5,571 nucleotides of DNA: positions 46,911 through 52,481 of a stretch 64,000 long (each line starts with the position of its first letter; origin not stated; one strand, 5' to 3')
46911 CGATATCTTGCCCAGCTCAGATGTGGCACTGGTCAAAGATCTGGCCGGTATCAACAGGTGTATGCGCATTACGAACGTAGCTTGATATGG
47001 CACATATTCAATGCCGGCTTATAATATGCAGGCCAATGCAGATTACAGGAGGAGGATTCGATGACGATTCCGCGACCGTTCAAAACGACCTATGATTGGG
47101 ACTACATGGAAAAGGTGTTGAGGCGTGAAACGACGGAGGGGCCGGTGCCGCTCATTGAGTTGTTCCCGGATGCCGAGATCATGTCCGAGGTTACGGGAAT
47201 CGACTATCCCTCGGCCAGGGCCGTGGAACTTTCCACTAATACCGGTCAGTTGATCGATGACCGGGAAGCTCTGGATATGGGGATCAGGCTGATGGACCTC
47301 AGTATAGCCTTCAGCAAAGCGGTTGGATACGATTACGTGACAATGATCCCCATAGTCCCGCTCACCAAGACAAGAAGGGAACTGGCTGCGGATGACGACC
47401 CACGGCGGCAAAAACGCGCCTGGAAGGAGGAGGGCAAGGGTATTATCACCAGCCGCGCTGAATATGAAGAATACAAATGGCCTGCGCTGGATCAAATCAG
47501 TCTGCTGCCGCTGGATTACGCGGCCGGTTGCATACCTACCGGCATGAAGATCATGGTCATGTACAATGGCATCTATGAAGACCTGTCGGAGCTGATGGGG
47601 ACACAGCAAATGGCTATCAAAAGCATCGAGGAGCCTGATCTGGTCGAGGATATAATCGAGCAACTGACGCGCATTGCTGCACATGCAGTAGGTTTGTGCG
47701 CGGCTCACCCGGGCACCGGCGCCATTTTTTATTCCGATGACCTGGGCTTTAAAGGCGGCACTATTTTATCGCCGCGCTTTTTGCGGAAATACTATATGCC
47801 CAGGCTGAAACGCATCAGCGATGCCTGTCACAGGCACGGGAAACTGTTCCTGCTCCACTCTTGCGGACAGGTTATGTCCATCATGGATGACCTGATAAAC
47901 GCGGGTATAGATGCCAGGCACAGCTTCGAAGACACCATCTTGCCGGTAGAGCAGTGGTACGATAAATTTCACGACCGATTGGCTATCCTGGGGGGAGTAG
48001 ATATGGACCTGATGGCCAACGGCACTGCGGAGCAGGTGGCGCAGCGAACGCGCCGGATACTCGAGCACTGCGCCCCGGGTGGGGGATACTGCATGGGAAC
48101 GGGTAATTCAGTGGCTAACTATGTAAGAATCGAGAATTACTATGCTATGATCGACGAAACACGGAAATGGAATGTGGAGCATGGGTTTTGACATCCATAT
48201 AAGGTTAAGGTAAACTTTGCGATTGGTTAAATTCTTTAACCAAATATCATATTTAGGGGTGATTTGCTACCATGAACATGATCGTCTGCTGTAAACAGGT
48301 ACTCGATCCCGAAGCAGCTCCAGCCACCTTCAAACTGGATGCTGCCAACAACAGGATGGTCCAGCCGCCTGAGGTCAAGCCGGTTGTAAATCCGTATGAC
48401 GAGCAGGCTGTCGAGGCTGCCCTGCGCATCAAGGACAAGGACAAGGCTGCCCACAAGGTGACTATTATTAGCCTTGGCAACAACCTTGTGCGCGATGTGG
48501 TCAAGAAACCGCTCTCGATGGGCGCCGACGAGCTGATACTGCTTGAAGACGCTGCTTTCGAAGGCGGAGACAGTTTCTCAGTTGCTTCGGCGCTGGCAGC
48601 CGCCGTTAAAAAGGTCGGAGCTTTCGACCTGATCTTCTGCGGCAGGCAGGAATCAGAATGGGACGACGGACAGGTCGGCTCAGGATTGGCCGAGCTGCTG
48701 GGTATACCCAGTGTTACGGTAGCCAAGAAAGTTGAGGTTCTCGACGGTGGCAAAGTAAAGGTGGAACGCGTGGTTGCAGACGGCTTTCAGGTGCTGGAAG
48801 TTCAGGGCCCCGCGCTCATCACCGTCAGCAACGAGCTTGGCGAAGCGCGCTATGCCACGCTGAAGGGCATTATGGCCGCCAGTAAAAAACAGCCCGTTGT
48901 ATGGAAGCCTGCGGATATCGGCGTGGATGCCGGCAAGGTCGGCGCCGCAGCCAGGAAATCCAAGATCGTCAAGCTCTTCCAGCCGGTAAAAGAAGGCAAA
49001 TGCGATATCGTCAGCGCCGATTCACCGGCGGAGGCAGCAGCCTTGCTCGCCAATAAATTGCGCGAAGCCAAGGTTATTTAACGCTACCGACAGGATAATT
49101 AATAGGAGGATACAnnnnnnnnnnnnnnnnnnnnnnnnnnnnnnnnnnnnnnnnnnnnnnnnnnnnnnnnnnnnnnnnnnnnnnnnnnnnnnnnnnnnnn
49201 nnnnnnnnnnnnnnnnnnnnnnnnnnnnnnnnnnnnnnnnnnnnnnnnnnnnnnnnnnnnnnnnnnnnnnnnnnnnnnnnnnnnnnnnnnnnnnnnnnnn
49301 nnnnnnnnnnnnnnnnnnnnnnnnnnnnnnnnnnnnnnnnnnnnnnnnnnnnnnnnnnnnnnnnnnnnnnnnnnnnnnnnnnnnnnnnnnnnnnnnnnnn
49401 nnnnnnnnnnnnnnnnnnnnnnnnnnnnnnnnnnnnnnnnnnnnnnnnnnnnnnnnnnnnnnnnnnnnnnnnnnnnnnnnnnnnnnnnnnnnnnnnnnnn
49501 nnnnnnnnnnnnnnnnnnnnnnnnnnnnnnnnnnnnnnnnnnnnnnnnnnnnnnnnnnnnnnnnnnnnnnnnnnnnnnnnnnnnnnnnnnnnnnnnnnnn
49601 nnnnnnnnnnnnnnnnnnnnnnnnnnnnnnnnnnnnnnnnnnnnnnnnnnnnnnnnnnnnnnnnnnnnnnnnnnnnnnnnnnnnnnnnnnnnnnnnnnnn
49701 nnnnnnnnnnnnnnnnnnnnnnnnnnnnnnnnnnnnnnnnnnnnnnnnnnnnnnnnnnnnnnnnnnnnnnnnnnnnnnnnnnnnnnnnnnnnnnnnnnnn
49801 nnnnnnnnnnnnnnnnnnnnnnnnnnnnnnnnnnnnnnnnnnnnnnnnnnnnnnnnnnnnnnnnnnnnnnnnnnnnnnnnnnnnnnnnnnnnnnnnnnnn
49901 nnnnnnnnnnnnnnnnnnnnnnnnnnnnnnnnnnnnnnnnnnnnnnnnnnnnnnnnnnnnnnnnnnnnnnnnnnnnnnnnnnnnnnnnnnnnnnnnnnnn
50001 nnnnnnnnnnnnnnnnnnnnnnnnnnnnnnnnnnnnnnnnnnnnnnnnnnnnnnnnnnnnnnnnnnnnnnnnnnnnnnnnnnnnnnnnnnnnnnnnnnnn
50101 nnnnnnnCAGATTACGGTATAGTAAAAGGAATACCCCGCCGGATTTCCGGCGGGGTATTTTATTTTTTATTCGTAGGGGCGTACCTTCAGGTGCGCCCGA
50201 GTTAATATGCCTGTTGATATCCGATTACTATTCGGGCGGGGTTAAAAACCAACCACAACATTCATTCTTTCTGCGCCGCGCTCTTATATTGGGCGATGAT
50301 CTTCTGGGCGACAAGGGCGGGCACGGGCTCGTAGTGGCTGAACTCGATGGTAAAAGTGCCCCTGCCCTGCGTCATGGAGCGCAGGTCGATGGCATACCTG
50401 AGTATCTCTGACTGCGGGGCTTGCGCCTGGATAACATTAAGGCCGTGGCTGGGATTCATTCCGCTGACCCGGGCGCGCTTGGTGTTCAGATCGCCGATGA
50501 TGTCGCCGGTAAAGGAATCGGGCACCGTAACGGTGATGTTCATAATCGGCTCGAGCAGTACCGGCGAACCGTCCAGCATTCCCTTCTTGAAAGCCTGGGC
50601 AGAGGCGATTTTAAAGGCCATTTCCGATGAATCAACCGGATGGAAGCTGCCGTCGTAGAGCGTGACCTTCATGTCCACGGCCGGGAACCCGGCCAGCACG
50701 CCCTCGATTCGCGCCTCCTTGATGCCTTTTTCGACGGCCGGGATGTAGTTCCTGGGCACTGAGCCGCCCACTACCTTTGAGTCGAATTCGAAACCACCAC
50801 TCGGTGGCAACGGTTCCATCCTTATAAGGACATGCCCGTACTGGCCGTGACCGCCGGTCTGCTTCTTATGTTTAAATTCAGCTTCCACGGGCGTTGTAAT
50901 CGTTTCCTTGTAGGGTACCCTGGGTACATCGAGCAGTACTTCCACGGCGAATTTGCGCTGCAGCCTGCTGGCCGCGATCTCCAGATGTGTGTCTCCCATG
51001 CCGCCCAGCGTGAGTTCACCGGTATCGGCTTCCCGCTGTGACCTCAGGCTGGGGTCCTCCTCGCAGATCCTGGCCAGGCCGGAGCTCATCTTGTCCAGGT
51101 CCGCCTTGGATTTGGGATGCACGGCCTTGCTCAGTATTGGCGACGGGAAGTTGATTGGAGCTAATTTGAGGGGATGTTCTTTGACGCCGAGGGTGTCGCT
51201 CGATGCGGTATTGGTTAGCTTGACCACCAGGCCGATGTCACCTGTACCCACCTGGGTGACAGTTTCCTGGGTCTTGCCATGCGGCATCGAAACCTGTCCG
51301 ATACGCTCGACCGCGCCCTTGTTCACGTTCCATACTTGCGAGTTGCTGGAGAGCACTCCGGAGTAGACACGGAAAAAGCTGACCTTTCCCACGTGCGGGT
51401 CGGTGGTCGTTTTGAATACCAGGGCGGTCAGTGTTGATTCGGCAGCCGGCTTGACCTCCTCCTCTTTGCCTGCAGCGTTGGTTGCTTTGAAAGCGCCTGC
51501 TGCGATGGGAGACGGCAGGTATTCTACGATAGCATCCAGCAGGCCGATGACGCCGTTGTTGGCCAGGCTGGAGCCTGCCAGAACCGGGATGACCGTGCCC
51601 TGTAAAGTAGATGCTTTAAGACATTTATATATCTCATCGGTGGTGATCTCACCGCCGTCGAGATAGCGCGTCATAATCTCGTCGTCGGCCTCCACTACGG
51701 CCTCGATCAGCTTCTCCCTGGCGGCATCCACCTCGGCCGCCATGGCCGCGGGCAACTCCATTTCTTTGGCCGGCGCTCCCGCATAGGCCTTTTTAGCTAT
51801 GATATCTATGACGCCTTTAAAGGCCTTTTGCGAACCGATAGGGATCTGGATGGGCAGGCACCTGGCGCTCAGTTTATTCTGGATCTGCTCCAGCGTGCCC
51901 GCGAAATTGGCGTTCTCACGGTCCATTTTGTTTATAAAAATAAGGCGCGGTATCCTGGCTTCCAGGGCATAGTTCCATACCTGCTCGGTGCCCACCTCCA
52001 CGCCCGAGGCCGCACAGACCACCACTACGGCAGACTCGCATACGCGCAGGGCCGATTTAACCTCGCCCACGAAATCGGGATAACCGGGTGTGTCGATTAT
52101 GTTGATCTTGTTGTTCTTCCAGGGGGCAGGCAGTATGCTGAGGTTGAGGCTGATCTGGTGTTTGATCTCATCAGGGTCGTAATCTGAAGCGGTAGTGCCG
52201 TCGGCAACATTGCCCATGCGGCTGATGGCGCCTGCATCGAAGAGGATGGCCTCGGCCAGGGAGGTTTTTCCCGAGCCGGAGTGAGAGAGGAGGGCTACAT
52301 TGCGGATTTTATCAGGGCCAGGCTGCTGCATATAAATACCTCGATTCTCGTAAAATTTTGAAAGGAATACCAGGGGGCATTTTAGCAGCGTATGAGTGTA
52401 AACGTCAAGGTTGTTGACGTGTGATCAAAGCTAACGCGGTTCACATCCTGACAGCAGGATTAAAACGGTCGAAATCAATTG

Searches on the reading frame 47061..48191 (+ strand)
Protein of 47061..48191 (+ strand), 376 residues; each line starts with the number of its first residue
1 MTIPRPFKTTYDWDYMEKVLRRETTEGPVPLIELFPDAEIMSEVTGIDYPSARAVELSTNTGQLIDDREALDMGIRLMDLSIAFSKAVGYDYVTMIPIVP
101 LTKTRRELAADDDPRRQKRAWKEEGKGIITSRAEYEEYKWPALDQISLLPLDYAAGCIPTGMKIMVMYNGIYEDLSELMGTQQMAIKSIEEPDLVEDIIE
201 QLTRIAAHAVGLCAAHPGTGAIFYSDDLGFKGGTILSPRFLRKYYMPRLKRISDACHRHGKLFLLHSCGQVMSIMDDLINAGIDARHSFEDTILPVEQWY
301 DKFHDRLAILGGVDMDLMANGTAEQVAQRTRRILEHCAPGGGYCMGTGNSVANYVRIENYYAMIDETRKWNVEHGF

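Call 80: search_protein_families(library=pfam, proteins=[window:47061-48191:+], max_evalue=0.0001)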
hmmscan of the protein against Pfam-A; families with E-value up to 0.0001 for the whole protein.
window:47061-48191:+ (376 aa): 1 family
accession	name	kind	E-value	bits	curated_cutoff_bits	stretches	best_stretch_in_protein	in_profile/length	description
PF01208.23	URO-D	-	8.2e-20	71.5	23.9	1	178-370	153-346/346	Uroporphyrinogen decarboxylase (URO-D)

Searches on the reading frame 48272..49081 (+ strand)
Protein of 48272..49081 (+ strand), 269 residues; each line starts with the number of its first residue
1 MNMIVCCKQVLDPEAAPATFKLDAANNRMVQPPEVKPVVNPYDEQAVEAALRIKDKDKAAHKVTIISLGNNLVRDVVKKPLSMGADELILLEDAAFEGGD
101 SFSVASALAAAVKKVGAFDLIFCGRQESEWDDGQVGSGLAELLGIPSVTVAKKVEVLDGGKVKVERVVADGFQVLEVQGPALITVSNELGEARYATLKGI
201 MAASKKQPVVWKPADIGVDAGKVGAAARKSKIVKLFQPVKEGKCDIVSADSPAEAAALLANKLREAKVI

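Call 4: search_protein_families(library=pfam, proteins=[window:48272-49081:+])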
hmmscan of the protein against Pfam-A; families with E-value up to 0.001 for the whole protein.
window:48272-49081:+ (269 aa): 1 family
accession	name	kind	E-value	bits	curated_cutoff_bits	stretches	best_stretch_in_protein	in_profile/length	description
PF01012.27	ETF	-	1.7e-36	126.1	26.7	1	38-215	12-180/181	Electron transfer flavoprotein domain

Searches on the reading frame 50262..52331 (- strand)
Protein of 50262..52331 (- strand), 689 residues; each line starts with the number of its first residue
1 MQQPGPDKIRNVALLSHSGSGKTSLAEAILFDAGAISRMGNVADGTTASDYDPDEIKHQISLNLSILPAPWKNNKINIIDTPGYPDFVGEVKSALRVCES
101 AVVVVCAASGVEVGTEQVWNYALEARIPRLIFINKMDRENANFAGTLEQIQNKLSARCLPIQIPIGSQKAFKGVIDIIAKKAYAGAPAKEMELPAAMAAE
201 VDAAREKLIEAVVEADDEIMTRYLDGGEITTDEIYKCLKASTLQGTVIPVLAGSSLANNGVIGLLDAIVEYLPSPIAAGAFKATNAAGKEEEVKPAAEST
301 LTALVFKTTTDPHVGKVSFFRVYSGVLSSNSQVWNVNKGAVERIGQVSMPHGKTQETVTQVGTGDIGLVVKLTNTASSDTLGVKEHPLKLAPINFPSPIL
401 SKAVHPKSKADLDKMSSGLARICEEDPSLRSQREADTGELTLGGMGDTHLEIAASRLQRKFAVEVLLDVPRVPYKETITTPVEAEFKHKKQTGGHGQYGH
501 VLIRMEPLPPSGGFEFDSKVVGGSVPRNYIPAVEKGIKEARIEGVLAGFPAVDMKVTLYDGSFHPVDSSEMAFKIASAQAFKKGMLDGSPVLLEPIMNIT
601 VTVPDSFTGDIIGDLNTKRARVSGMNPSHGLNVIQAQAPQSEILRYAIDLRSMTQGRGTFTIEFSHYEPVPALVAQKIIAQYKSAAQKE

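Call 4: search_protein_families(library=pfam, proteins=[window:50262-52331:-])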
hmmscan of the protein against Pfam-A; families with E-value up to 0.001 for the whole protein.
window:50262-52331:- (689 aa): 7 families
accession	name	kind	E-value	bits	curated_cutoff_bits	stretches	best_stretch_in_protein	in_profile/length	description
PF00009.33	GTP_EFTU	-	6.8e-45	153.4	26.5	1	8-274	2-188/188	Elongation factor Tu GTP binding domain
PF03764.24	EFG_IV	-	1.9e-44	150.8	24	1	470-587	1-119/121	Elongation factor G, domain IV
PF00679.30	EFG_C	-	1.2e-27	96.2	27.9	1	591-676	1-87/89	Elongation factor G C-terminus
PF14492.12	EFG_III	-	4e-25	88.1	27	1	395-467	1-73/75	Elongation Factor G, domain III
PF22042.2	EF-G_D2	-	1.5e-14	54.3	27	1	301-383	2-83/84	Elongation factor G domain 2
PF03144.31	GTP_EFTU_D2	-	2.1e-10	41.3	30.3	1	315-381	1-72/73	Elongation factor Tu domain 2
PF01926.29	MMR_HSR1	-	0.00033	21.2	21.9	0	12-135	2-113/113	50S ribosome-binding GTPase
